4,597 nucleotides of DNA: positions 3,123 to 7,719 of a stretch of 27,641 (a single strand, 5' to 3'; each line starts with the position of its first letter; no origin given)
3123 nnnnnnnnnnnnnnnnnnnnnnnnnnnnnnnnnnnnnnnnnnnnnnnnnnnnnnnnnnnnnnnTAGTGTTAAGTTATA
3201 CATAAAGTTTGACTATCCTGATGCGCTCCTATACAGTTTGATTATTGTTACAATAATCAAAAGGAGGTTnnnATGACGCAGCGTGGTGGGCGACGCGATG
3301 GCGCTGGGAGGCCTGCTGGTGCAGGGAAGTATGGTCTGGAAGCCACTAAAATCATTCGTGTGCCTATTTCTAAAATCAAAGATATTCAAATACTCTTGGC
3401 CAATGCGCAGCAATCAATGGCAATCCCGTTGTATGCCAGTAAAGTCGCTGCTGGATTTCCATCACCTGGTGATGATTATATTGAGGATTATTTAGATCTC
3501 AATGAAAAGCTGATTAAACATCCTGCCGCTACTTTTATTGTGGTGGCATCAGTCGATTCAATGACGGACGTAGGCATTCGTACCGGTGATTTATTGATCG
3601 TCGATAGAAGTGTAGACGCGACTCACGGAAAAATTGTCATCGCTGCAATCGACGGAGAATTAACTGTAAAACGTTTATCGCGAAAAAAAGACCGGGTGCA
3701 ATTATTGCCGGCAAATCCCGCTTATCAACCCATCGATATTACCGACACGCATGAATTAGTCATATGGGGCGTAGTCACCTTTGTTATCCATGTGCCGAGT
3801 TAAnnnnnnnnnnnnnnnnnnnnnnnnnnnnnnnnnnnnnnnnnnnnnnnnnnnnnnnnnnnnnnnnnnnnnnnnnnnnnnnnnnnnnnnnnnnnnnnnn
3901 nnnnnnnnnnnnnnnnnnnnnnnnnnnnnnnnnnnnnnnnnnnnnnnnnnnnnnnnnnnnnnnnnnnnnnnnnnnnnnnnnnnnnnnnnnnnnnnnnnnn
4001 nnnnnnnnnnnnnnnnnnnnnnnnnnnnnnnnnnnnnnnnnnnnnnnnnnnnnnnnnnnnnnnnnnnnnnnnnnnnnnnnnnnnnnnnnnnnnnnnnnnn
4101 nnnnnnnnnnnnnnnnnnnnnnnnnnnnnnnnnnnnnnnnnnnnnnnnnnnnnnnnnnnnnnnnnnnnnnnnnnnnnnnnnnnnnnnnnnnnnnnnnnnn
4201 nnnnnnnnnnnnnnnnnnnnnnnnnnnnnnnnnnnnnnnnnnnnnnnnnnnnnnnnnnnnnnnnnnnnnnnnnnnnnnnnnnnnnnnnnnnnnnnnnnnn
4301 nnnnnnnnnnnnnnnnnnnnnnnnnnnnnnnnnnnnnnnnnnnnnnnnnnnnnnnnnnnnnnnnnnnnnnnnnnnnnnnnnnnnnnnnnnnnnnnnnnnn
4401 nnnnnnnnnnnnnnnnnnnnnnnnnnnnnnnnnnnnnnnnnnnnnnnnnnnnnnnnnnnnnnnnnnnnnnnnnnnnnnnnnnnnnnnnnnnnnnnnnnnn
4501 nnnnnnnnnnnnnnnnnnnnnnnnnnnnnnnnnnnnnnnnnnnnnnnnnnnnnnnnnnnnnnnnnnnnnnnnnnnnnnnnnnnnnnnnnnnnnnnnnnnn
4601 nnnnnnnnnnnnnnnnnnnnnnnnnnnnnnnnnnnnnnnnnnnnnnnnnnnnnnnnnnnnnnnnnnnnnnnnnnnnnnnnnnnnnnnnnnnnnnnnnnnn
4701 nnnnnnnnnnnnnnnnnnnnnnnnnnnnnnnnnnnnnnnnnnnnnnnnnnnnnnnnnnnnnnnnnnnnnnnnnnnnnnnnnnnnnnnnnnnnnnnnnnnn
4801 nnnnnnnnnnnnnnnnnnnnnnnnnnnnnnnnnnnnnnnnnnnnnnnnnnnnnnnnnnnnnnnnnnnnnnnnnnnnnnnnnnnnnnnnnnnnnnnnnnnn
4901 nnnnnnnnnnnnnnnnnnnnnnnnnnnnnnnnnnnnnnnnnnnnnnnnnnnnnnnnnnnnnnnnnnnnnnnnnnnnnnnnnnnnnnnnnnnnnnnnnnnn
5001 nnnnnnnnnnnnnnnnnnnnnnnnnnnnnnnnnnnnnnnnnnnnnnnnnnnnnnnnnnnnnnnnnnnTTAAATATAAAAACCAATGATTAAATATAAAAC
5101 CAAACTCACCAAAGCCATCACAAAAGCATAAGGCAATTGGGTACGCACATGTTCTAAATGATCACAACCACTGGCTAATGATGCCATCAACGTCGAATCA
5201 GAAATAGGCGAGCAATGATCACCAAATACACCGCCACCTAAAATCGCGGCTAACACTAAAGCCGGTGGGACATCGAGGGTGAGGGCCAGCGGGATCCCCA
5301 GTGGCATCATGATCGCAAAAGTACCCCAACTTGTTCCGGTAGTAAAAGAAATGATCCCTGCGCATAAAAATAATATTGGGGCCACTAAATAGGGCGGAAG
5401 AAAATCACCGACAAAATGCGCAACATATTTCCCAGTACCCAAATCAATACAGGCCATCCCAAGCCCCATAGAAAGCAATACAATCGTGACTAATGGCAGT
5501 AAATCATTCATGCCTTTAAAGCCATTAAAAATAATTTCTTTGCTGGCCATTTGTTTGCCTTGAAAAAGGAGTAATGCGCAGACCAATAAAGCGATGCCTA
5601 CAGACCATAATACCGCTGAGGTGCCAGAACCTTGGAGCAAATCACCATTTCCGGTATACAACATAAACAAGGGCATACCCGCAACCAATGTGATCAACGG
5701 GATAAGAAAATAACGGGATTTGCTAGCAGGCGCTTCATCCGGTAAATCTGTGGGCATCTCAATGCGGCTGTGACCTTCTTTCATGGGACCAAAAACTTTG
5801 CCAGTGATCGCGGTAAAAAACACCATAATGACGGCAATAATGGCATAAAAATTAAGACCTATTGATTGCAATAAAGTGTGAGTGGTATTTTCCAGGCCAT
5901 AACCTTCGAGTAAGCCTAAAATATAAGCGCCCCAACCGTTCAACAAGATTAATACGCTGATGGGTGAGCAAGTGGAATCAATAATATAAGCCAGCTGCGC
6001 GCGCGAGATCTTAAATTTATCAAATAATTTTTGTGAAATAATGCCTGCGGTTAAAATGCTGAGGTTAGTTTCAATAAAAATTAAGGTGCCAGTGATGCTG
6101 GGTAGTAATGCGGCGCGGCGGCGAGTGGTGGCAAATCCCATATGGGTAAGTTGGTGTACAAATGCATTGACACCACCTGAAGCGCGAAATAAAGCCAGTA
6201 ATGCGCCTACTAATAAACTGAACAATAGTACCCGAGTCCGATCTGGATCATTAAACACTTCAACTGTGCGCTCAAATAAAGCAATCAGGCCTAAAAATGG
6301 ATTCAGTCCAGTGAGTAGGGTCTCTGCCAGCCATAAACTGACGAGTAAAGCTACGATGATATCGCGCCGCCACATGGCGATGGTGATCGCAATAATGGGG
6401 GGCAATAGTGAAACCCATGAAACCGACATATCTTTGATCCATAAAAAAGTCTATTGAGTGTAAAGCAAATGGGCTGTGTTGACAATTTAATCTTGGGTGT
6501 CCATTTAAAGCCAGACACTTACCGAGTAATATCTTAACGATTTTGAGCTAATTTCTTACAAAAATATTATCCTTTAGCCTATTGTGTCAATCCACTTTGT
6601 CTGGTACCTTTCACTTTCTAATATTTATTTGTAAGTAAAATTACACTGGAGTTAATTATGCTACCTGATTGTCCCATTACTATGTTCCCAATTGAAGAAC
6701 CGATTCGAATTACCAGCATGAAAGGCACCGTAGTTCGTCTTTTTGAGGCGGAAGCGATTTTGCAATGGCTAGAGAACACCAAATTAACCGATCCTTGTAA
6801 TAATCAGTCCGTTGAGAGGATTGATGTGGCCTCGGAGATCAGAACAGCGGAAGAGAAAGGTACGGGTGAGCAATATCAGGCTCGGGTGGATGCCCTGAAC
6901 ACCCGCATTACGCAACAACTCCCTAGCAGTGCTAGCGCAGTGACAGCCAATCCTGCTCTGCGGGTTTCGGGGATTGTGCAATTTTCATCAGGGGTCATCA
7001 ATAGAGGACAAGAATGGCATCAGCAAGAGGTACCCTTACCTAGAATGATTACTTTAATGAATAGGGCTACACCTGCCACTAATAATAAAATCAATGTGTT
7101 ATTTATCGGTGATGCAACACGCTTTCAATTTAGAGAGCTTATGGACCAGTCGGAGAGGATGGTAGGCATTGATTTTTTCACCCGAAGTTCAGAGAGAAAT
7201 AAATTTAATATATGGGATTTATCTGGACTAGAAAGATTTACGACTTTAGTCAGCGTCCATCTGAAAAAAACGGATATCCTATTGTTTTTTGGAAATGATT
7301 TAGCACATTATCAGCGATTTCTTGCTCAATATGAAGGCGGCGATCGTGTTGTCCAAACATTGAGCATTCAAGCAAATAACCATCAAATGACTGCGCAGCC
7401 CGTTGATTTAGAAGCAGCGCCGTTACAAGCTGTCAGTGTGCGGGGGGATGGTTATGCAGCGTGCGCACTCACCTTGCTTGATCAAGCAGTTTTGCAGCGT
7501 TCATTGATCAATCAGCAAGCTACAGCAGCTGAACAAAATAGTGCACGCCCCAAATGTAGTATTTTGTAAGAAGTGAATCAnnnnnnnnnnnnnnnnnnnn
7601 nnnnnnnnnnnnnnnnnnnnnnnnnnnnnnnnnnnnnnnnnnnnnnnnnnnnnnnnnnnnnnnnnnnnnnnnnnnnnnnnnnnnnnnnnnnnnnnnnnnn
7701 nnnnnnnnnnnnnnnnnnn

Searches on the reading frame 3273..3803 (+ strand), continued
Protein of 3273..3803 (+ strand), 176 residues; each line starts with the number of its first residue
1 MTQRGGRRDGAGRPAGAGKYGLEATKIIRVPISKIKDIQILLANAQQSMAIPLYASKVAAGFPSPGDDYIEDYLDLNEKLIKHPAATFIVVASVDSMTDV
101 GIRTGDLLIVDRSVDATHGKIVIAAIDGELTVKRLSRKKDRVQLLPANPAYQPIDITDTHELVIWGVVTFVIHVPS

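Call 80: get_annotated_region(hit=H31, flank=2500)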
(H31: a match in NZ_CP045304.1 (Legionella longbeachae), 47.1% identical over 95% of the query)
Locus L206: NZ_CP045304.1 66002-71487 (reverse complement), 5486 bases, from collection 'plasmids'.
description: Legionella longbeachae strain B1445CHC plasmid pB1445CHC_73K, complete sequence
organism: Legionella longbeachae (NCBI taxid 450)
taxonomy: Bacteria; Pseudomonadota; Gammaproteobacteria; Legionellales; Legionellaceae; Legionella; Legionella longbeachae
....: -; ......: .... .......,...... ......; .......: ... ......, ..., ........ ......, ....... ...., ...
typing (MOB-suite, as given by PLSDB): conjugative; replicon rep_cluster_413; relaxase MOBF; mating-pair formation MPF_F
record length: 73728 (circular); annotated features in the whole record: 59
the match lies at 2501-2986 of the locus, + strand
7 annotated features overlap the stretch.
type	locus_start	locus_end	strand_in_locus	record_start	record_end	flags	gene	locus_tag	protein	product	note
CDS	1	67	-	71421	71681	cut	-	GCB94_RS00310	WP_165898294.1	hypothetical protein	-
CDS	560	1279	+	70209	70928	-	-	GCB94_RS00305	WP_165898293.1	endonuclease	-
CDS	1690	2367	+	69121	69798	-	-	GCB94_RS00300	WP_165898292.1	SOS response-associated peptidase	GO:0018142 - obsolete protein-DNA covalent cross-linking [Evidence IEA]; GO:0009432 - SOS response [Evidence IEA]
CDS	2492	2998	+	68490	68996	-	umuD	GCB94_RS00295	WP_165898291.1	translesion error-prone DNA polymerase V autoproteolytic subunit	-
CDS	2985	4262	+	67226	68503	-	-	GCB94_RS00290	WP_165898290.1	Y-family DNA polymerase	-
CDS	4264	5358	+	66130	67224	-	dinB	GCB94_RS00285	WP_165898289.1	DNA polymerase IV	GO:0006281 - DNA repair [Evidence IEA]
CDS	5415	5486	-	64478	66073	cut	-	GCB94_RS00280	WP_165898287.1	GIY-YIG nuclease family protein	-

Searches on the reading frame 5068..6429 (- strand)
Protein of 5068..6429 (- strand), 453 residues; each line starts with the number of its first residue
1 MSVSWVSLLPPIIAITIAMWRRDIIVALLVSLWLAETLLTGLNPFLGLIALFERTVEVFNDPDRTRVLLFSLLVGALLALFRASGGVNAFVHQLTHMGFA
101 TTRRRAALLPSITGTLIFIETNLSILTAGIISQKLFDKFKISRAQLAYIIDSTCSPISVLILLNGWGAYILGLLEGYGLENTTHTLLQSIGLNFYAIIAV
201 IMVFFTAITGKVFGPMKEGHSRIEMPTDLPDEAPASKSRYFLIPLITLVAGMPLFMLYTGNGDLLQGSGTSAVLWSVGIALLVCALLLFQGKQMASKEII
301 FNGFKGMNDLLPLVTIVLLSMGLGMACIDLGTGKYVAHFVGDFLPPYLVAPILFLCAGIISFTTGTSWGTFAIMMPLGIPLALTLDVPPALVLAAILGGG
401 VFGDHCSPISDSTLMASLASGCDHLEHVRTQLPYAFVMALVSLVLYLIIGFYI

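Call 6: search_protein_families(library=pfam, proteins=[window:5068-6429:-])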
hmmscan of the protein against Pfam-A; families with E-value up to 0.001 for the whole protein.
window:5068-6429:- (453 aa): 2 families
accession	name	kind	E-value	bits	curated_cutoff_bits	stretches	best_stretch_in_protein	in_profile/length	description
PF03553.21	Na_H_antiporter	-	1.6e-45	156.1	23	1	169-451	17-303/303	Na+/H+ antiporter family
PF03606.21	DcuC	-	3.3e-09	36.2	23.1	1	199-448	211-457/461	C4-dicarboxylate anaerobic carrier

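Call 7: search_protein_families(library=ncbifam, proteins=[window:5068-6429:-])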
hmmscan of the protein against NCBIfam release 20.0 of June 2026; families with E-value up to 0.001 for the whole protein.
window:5068-6429:- (453 aa): 4 families
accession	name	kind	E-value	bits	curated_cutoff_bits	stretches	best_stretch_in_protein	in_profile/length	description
NF000013.1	tet_NaH_anti_35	exception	2.6e-36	125.6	750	1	239-451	108-333/369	tetracycline efflux Na+/H+ antiporter family transporter Tet(35)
TIGR00931.1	antiport_nhaC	equivalog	5.1e-17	61.7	370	1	305-451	65-207/454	Na+/H+ antiporter NhaC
NF052307.1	ArgOrthExpArcD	equivalog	9.1e-15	54.4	650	1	268-451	44-223/469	arginine/ornithine antiporter ArcD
NF037994.1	DcuC_1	equivalog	9.9e-06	24.6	100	1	267-449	4-180/389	C4-dicarboxylate transporter DcuC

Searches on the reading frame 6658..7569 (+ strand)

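Call 6: search_protein_families(library=pfam, proteins=[window:6658-7569:+])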
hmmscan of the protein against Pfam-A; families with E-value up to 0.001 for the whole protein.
window:6658-7569:+ (303 aa): 1 family
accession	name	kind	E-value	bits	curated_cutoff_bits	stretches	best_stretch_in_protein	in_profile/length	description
PF08477.19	Roc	-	0.00013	22.7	27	1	155-212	18-87/119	Ras of Complex, Roc, domain of DAPkinase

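Call 7: search_protein_families(library=ncbifam, proteins=[window:6658-7569:+])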
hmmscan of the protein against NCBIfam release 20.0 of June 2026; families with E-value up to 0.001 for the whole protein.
window:6658-7569:+ (303 aa): 0 families
